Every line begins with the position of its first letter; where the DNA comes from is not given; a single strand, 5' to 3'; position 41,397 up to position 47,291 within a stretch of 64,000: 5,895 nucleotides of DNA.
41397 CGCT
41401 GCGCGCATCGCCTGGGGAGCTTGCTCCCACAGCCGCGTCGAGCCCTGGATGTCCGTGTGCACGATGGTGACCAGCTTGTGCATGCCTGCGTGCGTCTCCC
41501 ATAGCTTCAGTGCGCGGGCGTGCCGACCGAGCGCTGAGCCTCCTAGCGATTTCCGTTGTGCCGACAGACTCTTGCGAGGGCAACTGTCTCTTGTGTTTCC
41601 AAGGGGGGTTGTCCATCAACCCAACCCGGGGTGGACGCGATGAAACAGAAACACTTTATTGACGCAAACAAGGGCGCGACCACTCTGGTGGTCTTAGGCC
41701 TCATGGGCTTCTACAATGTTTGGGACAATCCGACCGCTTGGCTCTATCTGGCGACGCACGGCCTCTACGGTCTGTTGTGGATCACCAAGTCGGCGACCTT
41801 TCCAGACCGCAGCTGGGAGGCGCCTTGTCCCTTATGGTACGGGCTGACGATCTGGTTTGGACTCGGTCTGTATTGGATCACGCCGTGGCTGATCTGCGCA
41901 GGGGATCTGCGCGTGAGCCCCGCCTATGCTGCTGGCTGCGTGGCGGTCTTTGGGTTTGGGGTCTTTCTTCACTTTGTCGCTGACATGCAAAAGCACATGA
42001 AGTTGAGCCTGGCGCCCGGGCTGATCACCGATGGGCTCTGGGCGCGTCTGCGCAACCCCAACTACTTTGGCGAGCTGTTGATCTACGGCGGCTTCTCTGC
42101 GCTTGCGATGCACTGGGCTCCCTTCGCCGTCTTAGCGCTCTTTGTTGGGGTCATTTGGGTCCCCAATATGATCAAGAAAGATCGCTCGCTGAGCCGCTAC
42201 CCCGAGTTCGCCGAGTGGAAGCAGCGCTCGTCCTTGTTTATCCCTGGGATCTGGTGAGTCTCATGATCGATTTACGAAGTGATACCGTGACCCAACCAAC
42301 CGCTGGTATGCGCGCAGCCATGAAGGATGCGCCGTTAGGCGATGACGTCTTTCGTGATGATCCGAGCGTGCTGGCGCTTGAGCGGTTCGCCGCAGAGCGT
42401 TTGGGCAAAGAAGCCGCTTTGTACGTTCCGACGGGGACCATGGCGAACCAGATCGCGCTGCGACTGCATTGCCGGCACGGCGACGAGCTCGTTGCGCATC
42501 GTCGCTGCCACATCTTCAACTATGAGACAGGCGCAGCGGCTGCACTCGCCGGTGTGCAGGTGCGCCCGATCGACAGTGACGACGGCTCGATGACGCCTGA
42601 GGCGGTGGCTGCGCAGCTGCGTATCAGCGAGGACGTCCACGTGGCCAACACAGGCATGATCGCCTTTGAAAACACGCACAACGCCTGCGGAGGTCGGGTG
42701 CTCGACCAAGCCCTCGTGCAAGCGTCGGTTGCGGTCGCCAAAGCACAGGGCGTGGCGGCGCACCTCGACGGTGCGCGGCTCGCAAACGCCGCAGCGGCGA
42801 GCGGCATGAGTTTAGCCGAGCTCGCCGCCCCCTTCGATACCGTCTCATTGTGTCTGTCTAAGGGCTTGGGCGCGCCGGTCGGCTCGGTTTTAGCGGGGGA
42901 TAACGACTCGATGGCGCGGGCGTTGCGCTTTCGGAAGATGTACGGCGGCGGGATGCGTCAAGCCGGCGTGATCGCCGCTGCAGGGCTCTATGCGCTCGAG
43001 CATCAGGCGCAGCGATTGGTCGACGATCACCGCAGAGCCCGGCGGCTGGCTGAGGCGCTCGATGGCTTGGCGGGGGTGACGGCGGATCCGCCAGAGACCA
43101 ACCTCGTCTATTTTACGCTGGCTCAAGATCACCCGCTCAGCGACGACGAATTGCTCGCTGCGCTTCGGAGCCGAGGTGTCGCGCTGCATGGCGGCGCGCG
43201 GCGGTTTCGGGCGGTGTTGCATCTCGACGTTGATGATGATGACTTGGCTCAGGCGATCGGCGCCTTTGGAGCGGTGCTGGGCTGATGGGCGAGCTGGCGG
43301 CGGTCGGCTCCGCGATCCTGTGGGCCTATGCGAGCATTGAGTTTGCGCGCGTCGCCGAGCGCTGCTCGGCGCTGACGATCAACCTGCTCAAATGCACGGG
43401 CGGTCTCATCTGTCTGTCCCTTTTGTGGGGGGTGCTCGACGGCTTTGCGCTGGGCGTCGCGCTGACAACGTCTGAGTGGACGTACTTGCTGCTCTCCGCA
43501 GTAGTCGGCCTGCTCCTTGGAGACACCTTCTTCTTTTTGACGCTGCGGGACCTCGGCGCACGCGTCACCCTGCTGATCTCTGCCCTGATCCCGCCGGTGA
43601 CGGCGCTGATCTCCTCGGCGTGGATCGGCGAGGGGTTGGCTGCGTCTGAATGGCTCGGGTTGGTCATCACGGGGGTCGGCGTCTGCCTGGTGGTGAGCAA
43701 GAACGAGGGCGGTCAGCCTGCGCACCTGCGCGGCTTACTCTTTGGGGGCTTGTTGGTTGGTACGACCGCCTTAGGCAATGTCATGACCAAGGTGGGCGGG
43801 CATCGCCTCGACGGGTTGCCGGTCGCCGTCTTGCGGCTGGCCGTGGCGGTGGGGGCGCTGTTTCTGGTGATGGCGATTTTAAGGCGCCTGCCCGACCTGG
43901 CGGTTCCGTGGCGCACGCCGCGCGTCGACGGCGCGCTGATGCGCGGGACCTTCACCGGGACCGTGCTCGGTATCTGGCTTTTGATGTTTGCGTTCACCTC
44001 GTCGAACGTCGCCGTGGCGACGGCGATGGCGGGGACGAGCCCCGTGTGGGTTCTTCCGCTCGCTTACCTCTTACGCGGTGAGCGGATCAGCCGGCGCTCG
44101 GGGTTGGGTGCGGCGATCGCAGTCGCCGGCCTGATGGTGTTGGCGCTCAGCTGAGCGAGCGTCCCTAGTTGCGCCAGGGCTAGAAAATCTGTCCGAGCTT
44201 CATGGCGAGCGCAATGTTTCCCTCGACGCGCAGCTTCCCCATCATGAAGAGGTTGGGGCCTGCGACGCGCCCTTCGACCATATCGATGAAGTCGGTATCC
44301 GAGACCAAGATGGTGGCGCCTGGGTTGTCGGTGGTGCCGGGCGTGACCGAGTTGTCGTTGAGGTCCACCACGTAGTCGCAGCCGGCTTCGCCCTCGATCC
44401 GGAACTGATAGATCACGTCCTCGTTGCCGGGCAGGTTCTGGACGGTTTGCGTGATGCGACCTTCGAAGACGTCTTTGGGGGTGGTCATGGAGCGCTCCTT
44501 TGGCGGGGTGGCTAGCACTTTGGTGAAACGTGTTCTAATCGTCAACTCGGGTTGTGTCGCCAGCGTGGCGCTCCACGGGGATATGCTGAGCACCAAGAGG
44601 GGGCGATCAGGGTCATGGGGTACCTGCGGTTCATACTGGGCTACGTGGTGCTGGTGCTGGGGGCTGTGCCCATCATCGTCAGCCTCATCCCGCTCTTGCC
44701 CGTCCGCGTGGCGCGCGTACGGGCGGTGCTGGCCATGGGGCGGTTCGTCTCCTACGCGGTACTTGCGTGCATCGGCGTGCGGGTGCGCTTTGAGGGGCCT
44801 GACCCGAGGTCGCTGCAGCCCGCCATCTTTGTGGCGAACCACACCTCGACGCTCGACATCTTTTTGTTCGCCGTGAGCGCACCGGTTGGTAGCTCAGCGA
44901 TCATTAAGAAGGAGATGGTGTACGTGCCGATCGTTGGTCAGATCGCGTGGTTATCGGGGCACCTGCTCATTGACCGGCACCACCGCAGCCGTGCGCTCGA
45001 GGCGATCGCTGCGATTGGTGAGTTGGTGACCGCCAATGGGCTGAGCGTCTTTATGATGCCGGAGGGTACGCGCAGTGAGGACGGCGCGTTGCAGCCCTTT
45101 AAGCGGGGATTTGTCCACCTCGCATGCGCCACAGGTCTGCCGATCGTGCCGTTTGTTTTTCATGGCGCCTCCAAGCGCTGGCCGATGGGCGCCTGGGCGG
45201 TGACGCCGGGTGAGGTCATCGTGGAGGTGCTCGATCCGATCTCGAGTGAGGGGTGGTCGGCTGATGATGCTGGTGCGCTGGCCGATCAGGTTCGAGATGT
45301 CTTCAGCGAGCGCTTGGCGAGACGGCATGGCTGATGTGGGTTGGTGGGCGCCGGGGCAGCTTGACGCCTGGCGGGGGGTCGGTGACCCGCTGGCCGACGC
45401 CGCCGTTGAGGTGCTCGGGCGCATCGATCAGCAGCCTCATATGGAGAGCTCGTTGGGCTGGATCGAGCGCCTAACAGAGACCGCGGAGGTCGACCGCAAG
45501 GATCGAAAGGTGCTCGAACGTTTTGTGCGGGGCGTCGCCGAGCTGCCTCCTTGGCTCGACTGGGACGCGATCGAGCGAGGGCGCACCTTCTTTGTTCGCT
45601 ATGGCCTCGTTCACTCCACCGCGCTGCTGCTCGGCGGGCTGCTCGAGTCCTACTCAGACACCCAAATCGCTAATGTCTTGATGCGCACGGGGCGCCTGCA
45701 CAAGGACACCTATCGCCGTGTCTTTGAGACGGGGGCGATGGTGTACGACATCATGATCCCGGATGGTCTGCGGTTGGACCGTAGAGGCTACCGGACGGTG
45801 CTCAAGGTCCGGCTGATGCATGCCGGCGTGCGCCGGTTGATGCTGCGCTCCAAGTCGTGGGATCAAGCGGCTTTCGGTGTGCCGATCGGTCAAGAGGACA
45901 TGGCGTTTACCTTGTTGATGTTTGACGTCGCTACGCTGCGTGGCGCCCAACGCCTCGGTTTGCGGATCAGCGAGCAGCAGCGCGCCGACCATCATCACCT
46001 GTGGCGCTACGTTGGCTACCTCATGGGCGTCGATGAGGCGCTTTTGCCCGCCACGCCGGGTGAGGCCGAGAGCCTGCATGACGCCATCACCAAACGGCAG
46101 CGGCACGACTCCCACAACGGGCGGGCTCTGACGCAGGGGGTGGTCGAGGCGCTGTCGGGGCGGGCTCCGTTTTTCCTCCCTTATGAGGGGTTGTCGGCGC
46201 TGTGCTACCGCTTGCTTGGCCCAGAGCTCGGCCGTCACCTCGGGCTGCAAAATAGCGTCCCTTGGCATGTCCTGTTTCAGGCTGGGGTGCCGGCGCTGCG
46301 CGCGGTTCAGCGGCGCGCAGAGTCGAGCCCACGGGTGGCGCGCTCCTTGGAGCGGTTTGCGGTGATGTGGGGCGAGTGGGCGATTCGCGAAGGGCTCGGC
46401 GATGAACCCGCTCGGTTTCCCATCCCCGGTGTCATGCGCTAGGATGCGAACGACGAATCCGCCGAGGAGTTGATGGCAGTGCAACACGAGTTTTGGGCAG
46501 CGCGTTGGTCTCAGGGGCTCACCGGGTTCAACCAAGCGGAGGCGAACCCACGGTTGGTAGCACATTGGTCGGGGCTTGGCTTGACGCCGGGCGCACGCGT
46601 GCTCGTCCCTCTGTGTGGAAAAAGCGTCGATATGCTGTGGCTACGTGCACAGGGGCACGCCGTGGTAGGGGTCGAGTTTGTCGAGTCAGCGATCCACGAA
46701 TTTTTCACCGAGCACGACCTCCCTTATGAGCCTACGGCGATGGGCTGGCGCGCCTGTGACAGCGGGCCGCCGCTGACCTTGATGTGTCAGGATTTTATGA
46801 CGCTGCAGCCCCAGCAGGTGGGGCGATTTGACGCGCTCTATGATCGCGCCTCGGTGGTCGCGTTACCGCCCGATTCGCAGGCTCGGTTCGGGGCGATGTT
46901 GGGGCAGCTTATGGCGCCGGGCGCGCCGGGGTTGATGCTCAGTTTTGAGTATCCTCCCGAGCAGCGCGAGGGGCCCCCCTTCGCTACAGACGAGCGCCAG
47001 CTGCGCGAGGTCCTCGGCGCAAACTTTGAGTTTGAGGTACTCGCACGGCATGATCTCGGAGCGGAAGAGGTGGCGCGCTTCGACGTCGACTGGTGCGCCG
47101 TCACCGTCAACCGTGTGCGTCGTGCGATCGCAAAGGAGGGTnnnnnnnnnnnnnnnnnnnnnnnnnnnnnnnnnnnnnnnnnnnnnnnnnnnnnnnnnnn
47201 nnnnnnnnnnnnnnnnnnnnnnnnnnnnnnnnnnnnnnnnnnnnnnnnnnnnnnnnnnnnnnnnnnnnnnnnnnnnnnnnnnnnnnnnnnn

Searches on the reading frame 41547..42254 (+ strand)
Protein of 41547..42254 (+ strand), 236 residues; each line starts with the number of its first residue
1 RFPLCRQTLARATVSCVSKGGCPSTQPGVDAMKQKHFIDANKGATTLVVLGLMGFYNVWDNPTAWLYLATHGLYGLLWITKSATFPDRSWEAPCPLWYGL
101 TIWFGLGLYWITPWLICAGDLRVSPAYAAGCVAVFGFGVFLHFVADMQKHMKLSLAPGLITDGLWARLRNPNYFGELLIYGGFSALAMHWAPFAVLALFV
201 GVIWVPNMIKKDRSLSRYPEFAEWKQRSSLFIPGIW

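Call 50: search_protein_families(library=pfam, proteins=[window:41547-42254:+], max_evalue=0.001)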
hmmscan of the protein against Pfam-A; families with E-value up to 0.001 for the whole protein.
window:41547-42254:+ (236 aa): 2 families
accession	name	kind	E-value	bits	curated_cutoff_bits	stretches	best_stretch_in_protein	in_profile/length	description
PF06966.17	DUF1295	-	1.7e-07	31.5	20.4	1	132-205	125-201/235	Protein of unknown function (DUF1295)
PF04191.18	PEMT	-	0.00045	21.1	25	0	152-204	40-87/105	Phospholipid methyltransferase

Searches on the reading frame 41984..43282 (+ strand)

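Call 50: search_protein_families(library=pfam, proteins=[window:41984-43282:+], max_evalue=0.001)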
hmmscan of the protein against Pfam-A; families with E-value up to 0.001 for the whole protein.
window:41984-43282:+ (433 aa): 2 families
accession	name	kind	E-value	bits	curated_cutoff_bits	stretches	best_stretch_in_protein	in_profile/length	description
PF01212.27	Beta_elim_lyase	-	1.1e-99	333.9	27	1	96-380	1-286/288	Beta-eliminating lyase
PF01041.23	DegT_DnrJ_EryC1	-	8.3e-05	22.4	19.8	0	121-210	18-107/360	DegT/DnrJ/EryC1/StrS aminotransferase family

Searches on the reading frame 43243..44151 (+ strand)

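Call 51: search_protein_families(library=pfam, proteins=[window:43243-44151:+], max_evalue=0.001)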
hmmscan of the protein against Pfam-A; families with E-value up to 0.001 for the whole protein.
window:43243-44151:+ (303 aa): 1 family
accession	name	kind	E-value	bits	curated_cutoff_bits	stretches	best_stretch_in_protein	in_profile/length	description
PF00892.27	EamA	-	4.5e-28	98.7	28.2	2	15-151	2-134/135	EamA-like transporter family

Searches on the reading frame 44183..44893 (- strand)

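Call 52: search_protein_families(library=pfam, proteins=[window:44183-44893:-], max_evalue=0.001)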
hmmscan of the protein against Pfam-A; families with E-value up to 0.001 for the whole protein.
window:44183-44893:- (237 aa): 1 family
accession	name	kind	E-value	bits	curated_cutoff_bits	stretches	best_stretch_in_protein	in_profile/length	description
PF02036.22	SCP2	-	1.1e-14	55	21.3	1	161-237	23-100/101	SCP-2 sterol transfer family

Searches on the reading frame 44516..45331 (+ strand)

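Call 51: search_protein_families(library=pfam, proteins=[window:44516-45331:+], max_evalue=0.001)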
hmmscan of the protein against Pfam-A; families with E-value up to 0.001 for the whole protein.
window:44516-45331:+ (272 aa): 1 family
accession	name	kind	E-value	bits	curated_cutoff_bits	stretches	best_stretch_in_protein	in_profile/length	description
PF01553.26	Acyltransferase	-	4.9e-27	94.8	23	1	89-215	1-131/132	Acyltransferase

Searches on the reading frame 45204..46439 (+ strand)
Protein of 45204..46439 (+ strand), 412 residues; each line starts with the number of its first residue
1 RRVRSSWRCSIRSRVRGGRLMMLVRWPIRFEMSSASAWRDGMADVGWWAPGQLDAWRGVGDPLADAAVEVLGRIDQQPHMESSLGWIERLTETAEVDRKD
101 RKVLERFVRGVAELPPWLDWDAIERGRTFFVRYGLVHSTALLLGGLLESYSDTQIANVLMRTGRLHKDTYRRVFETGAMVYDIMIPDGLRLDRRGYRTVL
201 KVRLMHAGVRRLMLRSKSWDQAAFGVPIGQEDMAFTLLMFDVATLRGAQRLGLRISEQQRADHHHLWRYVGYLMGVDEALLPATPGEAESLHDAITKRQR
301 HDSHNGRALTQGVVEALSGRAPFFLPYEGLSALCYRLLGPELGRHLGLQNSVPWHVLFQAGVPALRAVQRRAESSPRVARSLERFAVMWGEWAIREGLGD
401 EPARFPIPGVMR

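Call 51: search_protein_families(library=pfam, proteins=[window:45204-46439:+], max_evalue=0.001)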
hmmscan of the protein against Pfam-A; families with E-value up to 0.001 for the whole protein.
window:45204-46439:+ (412 aa): 1 family
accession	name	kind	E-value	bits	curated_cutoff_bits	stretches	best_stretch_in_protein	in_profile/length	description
PF09995.15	MPAB_Lcp_cat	-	1.1e-20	75.1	23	1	139-366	8-230/231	ER-bound oxygenase mpaB/B'/Rubber oxygenase, catalytic domain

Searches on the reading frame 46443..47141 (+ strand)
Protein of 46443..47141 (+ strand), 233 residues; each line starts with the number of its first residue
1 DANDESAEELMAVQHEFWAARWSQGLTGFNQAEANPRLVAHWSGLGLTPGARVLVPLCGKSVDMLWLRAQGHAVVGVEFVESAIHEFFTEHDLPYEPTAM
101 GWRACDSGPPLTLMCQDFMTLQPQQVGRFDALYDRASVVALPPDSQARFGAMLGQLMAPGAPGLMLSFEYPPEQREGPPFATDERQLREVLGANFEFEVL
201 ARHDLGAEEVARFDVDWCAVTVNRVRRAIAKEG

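Call 51: search_protein_families(library=pfam, proteins=[window:46443-47141:+], max_evalue=0.001)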
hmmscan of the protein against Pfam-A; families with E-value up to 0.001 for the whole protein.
window:46443-47141:+ (233 aa): 1 family
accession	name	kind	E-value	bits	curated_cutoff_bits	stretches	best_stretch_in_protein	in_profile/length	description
PF05724.17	TPMT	-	3.2e-56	190.9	26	1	14-220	2-210/218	Thiopurine S-methyltransferase (TPMT)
